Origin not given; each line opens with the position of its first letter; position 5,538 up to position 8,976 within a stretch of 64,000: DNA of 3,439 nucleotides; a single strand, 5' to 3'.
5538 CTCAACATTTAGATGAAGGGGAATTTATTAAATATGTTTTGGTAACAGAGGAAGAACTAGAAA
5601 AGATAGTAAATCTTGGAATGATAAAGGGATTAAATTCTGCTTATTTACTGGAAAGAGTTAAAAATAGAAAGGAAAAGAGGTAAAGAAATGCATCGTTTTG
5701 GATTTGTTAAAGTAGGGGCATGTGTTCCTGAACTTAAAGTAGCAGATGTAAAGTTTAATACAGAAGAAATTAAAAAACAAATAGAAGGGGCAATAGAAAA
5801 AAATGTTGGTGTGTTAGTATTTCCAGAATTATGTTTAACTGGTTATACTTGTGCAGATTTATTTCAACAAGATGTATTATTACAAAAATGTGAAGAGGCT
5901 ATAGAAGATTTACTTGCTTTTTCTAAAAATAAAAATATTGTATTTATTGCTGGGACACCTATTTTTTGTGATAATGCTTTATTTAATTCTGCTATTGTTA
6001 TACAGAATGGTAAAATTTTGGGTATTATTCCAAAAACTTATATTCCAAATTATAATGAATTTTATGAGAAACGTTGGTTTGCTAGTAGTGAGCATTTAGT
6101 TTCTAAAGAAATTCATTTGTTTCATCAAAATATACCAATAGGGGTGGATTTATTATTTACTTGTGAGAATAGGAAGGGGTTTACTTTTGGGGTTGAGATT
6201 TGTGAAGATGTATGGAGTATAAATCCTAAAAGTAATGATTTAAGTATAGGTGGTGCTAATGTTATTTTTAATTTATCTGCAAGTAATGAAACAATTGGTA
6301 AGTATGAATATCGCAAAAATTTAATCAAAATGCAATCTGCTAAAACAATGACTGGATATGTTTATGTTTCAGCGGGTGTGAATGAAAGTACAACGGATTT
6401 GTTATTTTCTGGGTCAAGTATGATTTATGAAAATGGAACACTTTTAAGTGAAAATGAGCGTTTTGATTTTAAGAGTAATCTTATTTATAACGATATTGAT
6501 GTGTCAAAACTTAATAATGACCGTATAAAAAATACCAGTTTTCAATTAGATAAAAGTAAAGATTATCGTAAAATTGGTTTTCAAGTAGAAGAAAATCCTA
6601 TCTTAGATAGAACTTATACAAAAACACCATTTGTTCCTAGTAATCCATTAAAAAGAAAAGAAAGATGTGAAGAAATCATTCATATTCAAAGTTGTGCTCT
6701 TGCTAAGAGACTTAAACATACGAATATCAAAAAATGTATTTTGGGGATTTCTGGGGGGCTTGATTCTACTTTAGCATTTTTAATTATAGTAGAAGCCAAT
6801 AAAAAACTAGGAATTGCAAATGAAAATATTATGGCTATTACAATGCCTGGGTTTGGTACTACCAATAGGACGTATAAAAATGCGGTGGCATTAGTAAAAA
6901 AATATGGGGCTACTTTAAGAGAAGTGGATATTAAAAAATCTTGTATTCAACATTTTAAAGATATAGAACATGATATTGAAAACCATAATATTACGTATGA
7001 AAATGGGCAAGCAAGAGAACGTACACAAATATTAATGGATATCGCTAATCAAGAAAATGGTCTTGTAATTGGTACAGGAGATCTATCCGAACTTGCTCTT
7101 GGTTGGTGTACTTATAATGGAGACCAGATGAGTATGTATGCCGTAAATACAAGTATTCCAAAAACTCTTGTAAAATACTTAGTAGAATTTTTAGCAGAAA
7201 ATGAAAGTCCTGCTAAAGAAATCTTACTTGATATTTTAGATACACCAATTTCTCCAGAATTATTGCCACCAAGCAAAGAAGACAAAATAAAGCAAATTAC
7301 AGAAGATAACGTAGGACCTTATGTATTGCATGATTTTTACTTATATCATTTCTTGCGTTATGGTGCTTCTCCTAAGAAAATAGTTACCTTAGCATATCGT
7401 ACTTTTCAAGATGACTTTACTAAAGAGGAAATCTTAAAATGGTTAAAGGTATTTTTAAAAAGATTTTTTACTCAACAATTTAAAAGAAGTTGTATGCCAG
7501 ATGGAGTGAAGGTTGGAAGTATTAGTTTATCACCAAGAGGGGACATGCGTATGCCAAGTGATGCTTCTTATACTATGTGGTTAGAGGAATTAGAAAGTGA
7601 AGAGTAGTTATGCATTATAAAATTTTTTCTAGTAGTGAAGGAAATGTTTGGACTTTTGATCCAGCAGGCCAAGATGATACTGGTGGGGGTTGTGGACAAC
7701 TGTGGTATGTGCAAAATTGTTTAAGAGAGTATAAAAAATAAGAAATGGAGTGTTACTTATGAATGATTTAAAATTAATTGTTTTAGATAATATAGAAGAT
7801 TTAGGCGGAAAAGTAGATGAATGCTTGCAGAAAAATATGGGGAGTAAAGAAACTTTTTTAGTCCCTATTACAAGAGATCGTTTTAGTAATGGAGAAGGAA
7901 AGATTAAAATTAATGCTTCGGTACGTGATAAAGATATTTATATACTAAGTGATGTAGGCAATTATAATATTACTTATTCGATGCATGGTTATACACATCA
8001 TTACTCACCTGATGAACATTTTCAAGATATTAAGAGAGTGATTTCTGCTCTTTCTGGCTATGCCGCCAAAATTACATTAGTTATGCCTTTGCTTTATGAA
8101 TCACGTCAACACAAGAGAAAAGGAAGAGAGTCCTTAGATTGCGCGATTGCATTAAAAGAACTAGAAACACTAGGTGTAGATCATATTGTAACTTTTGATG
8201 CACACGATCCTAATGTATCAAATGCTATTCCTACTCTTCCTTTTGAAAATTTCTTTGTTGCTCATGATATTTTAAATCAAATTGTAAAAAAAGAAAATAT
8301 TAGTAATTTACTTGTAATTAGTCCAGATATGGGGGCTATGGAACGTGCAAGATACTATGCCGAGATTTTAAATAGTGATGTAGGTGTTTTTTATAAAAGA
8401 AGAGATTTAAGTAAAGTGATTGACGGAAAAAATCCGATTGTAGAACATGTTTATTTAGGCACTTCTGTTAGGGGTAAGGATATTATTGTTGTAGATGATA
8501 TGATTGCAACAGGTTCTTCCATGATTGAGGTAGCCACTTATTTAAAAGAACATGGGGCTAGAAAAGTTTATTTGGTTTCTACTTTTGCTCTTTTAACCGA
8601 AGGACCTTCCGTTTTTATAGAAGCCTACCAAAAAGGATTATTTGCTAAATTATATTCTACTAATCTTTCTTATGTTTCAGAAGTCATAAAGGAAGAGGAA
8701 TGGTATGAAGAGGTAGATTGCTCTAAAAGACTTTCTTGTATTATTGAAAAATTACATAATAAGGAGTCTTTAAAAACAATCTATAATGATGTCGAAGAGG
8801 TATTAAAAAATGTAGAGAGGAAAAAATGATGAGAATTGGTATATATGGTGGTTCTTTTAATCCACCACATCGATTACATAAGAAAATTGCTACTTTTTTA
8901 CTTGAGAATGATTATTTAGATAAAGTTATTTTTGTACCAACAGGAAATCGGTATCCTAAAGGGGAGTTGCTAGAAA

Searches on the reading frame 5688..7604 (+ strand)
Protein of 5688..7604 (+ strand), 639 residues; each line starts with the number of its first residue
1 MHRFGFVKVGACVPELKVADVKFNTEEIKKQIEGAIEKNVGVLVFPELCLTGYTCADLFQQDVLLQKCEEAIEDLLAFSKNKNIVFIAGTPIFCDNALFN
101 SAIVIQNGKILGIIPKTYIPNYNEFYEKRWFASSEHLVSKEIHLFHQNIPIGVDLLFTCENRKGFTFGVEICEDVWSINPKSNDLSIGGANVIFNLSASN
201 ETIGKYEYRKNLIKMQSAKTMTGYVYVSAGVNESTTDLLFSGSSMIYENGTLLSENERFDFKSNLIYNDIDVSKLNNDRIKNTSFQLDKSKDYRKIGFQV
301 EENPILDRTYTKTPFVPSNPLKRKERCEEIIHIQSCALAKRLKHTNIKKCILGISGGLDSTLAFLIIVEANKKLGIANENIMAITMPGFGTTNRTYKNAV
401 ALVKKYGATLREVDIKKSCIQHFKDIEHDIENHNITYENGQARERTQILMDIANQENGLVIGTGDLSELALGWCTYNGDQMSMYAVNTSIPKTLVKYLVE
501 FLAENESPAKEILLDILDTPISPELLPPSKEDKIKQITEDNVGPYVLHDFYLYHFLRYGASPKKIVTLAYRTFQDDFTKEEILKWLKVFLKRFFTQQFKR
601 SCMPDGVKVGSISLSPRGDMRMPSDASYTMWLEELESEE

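Call 99: search_protein_families(library=ncbifam, proteins=[window:5688-7604:+], max_evalue=0.00001)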
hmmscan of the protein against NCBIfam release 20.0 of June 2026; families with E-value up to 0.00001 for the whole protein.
window:5688-7604:+ (639 aa): 7 families
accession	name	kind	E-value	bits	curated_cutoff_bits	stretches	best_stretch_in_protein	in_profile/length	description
NF002730.0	PRK02628.1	equivalog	1.2e-270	899.4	473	1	2-637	8-672/677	NAD(+) synthase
NF010588.0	PRK13981.1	equivalog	2e-75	254.2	479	1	16-623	14-537/546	NAD+ synthase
NF010587.0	PRK13980.1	equivalog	1.5e-27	96.4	255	1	326-498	10-174/267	NAD+ synthase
TIGR00552.1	nadE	equivalog_domain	1.8e-27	96.1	63.65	1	337-503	12-175/251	NAD(+) synthase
NF001979.1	PRK00768.1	equivalog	5.1e-15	55.7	250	1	337-503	27-198/266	NAD(+) synthase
TIGR03381.1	agmatine_aguB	equivalog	7.8e-13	48.4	410.25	1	19-294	12-277/279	N-carbamoylputrescine amidase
NF002048.0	PRK00876.1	subfamily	2.5e-06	26.5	313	0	341-417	30-102/330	NAD(+) synthase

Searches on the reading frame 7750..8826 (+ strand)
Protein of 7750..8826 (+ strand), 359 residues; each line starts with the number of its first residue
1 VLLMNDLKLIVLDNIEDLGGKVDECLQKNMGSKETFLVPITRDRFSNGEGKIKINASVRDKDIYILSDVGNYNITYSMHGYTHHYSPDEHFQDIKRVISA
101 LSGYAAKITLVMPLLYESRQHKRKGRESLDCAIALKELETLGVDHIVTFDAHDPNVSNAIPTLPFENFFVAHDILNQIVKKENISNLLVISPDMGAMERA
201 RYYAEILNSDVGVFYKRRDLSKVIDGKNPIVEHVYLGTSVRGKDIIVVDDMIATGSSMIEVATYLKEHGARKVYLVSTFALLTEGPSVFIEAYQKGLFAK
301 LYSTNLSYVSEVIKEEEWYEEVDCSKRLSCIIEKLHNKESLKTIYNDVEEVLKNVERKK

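Call 99: search_protein_families(library=ncbifam, proteins=[window:7750-8826:+], max_evalue=0.00001)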
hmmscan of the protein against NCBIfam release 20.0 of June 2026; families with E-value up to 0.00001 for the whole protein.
window:7750-8826:+ (359 aa): 17 families
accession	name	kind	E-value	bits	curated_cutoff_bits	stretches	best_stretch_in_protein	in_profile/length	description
NF005299.0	PRK06827.1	subfamily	2.1e-134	448.1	327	1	5-358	7-381/383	phosphoribosylpyrophosphate synthetase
TIGR01251.1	ribP_PPkin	subfamily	2.8e-57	194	113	1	27-345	14-308/309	ribose-phosphate diphosphokinase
NF002320.0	PRK01259.1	subfamily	1.1e-40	140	297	1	4-346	4-315/316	ribose-phosphate diphosphokinase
NF001815.0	PRK00553.1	equivalog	5.1e-33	114.6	484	1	40-354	36-330/332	ribose-phosphate pyrophosphokinase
NF002095.0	PRK00934.1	equivalog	1.4e-32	113.1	296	1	34-286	21-249/287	ribose-phosphate diphosphokinase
NF002618.0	PRK02269.1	equivalog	1e-30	107.5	460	1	5-346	4-317/321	ribose-phosphate diphosphokinase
NF002844.0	PRK03092.1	equivalog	1.3e-28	100.2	438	1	34-284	32-265/326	ribose-phosphate diphosphokinase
NF002758.0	PRK02812.1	equivalog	9.3e-28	97.3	518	1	37-341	45-325/330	ribose-phosphate pyrophosphokinase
NF003428.0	PRK04923.1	equivalog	9.6e-25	87.4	536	1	43-347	36-319/319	ribose-phosphate diphosphokinase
NF002686.0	PRK02458.1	equivalog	3e-23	82.8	506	1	37-291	33-267/323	ribose-phosphate diphosphokinase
NF005537.0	PRK07199.1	subfamily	4.2e-14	52.3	322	1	86-285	60-254/301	ribose-phosphate diphosphokinase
NF002620.0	PRK02277.1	subfamily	2.7e-08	33.7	115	1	175-276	76-175/201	orotate phosphoribosyltransferase-like protein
TIGR00201.1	comF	subfamily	6.3e-07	29.5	233.55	1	239-274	149-184/190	ComF family protein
NF001097.0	PRK00129.1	equivalog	7.2e-07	29.1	114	1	234-280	116-162/209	uracil phosphoribosyltransferase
TIGR01091.1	upp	equivalog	2.7e-06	27.2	208.35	1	229-280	109-160/207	uracil phosphoribosyltransferase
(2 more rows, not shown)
